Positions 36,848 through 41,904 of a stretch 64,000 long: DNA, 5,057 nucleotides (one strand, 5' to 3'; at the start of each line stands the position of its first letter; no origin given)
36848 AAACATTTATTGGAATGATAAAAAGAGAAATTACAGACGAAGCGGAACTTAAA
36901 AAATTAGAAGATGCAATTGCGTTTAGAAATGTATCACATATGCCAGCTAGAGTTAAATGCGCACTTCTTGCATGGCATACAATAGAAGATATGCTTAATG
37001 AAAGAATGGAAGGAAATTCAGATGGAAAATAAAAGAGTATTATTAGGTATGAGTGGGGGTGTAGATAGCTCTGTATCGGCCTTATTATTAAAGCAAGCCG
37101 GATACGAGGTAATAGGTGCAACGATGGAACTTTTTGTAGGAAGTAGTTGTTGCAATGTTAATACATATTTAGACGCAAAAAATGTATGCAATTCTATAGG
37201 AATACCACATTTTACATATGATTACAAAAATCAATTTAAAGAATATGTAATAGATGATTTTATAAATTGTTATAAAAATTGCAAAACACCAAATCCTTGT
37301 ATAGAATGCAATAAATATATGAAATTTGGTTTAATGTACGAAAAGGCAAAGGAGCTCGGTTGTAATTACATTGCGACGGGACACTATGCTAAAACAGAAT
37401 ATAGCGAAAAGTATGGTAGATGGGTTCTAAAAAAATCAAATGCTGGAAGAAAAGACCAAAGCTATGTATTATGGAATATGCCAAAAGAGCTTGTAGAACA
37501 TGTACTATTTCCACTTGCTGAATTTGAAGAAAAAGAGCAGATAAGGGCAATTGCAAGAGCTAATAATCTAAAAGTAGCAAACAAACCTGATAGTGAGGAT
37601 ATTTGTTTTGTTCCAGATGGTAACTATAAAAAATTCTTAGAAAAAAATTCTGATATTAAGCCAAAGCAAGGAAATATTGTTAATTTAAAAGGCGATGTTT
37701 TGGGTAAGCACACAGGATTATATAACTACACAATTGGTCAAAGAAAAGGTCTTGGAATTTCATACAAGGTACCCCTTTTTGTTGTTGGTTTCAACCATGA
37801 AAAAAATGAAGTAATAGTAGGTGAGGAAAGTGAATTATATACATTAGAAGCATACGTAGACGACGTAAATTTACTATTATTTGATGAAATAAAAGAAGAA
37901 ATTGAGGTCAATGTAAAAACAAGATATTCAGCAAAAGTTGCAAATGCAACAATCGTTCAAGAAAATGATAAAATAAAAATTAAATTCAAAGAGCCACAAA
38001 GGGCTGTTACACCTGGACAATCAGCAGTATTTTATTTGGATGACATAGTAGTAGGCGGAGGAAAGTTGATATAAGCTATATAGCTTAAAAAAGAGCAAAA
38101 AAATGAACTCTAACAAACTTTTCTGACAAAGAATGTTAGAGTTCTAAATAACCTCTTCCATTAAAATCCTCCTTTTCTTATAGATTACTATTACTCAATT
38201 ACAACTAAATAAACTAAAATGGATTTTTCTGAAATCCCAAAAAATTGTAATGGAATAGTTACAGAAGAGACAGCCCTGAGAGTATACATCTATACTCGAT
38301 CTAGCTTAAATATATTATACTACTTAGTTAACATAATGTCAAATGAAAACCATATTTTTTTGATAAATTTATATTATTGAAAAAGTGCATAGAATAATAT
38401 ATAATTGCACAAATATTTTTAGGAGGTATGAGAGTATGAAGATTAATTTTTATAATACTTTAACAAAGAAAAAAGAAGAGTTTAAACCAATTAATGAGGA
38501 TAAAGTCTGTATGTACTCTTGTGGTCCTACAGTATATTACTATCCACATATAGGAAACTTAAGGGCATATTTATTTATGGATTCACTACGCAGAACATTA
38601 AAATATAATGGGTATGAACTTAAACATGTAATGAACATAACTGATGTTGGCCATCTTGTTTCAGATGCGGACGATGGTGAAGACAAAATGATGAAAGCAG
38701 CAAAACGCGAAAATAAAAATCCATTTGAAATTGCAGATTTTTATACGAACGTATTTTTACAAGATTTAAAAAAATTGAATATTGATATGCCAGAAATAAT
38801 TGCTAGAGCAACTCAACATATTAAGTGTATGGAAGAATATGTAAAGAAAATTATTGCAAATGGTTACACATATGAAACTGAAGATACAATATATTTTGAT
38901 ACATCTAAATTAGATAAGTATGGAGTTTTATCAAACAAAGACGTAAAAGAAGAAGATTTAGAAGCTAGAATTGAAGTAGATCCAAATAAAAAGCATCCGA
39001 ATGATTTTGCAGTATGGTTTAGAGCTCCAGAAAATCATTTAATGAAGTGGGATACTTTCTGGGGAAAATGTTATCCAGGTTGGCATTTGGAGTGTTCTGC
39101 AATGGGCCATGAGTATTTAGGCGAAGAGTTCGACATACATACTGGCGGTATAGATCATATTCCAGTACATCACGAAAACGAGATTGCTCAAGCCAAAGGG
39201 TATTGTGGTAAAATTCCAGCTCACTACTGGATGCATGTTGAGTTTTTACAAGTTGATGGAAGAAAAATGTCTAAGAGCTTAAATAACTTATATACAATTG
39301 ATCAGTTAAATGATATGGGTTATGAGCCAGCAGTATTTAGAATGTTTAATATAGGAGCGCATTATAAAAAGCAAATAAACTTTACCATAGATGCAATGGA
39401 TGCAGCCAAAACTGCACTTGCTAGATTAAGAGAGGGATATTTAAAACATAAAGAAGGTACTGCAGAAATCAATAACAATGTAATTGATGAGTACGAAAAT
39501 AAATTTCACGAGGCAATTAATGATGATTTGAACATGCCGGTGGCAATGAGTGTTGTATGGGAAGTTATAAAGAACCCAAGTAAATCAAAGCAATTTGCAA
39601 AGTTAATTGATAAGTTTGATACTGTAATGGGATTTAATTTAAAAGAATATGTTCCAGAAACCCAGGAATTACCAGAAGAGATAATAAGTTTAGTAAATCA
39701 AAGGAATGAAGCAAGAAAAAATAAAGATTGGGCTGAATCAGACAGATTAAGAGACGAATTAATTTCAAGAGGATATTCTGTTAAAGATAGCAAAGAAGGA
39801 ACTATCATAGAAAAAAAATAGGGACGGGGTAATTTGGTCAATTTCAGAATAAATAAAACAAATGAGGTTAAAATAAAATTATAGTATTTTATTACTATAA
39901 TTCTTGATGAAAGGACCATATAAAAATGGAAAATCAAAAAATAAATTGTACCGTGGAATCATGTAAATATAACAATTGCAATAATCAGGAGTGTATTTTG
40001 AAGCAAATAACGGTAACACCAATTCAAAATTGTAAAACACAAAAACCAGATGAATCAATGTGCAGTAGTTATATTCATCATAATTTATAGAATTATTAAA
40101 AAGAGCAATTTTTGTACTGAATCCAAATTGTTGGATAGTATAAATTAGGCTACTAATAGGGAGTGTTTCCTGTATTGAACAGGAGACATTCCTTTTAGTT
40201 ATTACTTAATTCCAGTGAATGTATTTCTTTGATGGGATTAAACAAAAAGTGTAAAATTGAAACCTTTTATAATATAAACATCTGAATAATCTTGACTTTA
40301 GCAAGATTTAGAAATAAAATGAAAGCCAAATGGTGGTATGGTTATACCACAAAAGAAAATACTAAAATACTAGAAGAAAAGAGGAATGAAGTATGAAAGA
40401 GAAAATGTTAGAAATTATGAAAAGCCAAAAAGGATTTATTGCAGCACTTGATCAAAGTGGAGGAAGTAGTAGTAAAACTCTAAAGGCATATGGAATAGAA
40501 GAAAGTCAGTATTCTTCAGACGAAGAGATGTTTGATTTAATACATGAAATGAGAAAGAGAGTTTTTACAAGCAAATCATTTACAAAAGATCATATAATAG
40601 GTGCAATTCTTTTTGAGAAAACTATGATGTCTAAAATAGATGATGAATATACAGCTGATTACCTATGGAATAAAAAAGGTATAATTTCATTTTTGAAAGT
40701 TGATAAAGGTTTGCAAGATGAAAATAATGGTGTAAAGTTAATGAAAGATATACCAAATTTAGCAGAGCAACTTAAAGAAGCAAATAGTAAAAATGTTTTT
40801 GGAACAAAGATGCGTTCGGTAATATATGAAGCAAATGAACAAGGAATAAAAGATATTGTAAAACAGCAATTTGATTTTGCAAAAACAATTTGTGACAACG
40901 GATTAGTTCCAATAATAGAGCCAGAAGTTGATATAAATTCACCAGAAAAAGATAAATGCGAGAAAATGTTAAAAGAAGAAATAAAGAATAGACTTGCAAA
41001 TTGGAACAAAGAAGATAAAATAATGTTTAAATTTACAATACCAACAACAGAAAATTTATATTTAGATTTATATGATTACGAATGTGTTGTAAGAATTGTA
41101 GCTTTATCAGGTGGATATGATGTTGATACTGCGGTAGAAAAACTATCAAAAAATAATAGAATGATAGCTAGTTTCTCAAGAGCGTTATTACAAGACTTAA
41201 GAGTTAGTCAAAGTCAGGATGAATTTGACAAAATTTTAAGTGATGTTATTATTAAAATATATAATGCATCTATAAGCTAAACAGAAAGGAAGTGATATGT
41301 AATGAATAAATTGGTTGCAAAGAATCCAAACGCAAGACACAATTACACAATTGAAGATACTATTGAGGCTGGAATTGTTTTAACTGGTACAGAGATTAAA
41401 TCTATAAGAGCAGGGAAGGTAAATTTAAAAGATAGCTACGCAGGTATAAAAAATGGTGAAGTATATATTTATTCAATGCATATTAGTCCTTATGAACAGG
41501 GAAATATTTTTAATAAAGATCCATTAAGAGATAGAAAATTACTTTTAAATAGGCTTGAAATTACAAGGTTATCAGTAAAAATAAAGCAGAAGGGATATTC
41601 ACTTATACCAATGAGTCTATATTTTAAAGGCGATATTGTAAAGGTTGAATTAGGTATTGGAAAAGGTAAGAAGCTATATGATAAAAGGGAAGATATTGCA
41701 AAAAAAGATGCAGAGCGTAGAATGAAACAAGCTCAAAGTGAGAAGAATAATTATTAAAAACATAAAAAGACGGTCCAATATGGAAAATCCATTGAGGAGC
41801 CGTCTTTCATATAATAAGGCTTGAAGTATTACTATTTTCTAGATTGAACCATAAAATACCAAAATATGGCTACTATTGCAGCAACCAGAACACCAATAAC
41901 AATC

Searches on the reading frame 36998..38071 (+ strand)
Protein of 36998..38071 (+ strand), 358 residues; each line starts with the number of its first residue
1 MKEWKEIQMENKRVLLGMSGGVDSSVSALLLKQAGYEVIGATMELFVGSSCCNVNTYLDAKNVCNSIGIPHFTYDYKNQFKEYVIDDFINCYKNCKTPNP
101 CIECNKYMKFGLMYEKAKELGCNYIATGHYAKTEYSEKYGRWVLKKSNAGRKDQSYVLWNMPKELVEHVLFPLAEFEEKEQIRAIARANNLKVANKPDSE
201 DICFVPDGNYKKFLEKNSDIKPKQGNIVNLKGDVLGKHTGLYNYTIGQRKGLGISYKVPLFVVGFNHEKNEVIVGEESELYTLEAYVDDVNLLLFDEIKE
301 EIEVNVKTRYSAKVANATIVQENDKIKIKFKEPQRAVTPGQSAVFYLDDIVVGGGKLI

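Call 76: search_protein_families(library=pfam, proteins=[window:36998-38071:+], max_evalue=0.00001)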
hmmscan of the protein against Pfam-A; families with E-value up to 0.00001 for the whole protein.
window:36998-38071:+ (358 aa): 4 families
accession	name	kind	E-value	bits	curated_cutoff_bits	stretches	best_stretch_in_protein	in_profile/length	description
PF03054.22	tRNA_Me_trans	-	6.5e-66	222.3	20.6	1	12-206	1-201/202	tRNA methyl transferase HUP domain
PF20259.3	tRNA_Me_trans_M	-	9.4e-20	70.4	27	1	212-276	2-66/66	tRNA methyl transferase PRC-barrel domain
PF20258.4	tRNA_Me_trans_C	-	6.3e-18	65.3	20.6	1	286-356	5-76/77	Aminomethyltransferase beta-barrel domain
PF02540.23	NAD_synthase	-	3.6e-06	26.7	21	1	10-83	17-88/242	NAD synthase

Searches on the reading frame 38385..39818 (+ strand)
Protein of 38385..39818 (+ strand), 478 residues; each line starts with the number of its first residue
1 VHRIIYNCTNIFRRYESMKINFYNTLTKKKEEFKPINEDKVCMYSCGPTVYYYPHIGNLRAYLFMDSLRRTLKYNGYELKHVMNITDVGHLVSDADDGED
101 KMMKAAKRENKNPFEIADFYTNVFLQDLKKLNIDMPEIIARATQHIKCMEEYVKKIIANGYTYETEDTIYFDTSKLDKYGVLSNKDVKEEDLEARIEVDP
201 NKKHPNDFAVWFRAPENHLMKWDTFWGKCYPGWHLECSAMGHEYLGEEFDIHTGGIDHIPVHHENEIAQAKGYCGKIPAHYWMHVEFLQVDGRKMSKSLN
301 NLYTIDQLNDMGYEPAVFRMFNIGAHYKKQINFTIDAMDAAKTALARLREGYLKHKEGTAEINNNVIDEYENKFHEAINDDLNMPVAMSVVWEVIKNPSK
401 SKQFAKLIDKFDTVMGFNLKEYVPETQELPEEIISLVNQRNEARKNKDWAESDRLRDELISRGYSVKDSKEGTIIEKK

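Call 76: search_protein_families(library=pfam, proteins=[window:38385-39818:+], max_evalue=0.00001)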
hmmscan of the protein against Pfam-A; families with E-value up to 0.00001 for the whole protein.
window:38385-39818:+ (478 aa): 4 families
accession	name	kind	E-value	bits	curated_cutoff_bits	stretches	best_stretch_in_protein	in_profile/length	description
PF01406.26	tRNA-synt_1e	-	2.7e-90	303.2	27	1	33-342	2-300/301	tRNA synthetases class I (C) catalytic domain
PF09334.17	tRNA-synt_1g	-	8.9e-12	44.9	20.1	1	53-175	13-126/391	tRNA synthetases class I (M)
PF23493.1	CysS_C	-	2.3e-10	40.9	23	1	426-471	1-46/51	Cysteinyl-tRNA ligase anticodon binding domain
PF01921.24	tRNA-synt_1f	-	3.1e-06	26.8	27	0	251-366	237-353/360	tRNA synthetases class I (K)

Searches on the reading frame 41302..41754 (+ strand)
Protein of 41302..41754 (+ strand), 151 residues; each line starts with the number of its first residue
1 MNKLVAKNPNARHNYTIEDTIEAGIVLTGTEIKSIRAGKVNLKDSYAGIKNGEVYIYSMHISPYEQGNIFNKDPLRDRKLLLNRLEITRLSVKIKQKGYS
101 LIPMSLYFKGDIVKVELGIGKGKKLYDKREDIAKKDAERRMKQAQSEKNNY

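Call 76: search_protein_families(library=pfam, proteins=[window:41302-41754:+], max_evalue=0.00001)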
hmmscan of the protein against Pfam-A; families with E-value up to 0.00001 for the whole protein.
window:41302-41754:+ (151 aa): 1 family
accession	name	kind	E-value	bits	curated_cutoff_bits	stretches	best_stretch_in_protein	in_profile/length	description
PF01668.23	SmpB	-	3.2e-60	202.6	27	1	5-145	1-141/143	SmpB protein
